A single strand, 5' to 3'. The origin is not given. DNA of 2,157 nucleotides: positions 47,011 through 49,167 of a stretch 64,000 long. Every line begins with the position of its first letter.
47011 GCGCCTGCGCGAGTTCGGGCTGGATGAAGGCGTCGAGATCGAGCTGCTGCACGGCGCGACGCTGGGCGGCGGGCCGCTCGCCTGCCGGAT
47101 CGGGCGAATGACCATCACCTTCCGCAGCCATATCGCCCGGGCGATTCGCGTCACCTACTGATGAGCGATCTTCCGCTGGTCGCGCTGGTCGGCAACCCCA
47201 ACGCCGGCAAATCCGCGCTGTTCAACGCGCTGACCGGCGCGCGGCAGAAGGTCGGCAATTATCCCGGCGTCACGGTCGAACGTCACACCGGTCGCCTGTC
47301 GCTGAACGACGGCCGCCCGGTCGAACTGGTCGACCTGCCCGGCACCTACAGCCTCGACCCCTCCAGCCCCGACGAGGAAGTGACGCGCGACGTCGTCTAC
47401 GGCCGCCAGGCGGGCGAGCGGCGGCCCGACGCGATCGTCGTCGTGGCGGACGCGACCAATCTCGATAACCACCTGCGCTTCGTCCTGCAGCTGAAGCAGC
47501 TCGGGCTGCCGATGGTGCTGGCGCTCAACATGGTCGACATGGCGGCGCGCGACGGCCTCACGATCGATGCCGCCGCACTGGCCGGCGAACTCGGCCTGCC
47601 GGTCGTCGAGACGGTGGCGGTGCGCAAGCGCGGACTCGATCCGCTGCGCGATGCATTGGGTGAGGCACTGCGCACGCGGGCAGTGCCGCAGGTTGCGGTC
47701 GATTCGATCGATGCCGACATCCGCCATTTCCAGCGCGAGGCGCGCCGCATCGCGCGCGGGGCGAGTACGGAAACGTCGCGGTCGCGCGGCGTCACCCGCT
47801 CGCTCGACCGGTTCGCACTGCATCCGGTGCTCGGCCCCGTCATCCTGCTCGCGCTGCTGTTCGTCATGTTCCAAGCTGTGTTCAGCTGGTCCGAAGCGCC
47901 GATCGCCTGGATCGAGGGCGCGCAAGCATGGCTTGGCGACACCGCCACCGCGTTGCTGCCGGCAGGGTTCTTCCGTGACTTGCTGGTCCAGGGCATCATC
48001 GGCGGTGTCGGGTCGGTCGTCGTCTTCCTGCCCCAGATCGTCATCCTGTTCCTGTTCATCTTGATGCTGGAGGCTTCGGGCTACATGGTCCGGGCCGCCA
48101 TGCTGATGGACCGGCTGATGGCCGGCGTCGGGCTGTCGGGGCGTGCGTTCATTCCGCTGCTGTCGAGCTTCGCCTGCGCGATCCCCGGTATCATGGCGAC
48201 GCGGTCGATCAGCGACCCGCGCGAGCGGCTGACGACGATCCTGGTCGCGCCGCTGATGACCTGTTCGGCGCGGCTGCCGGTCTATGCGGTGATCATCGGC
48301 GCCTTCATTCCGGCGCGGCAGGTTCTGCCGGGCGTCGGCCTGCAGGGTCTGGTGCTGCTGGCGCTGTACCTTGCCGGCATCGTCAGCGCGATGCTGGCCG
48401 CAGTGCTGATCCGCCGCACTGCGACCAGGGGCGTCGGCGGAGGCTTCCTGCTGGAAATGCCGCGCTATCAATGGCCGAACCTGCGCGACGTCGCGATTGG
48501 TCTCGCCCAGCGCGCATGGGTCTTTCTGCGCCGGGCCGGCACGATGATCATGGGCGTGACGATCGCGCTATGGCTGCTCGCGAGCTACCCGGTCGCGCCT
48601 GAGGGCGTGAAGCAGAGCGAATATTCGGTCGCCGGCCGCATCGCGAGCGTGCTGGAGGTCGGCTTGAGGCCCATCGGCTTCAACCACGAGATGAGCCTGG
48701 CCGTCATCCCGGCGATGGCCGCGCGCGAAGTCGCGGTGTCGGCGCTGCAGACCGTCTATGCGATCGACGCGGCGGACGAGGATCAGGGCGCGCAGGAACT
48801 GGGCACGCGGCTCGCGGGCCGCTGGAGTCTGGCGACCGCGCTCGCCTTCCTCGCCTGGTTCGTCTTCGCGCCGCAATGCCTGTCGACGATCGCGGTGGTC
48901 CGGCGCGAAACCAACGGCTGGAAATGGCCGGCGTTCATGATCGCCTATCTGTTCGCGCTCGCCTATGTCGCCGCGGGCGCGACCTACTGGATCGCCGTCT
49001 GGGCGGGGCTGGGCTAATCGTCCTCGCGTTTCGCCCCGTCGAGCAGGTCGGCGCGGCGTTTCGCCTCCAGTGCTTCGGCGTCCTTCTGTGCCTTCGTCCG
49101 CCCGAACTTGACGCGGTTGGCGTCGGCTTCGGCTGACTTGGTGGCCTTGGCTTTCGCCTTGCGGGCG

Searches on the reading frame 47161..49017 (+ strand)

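Call 39: search_protein_families(library=pfam, proteins=[window:47161-49017:+], max_evalue=0.001)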
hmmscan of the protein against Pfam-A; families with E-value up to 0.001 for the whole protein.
window:47161-49017:+ (618 aa): 6 families
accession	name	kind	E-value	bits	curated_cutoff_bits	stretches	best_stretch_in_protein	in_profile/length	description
PF02421.24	FeoB_N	-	3.7e-55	186.1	27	1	7-165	3-155/156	Ferrous iron transport protein B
PF07670.19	Gate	-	1.8e-32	112.3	29.6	2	287-382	2-104/104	Nucleoside recognition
PF01926.29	MMR_HSR1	-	5.6e-22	78.4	21.9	1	7-123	2-112/113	50S ribosome-binding GTPase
PF07664.17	FeoB_C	-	2.5e-13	50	26.6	1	399-451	1-54/54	Ferrous iron transport protein B C terminus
PF04548.22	AIG1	-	0.00018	21.4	27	1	8-103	4-98/212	AIG1 family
PF03193.22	RsgA_GTPase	-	0.00027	21.2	30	0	7-45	109-149/174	RsgA GTPase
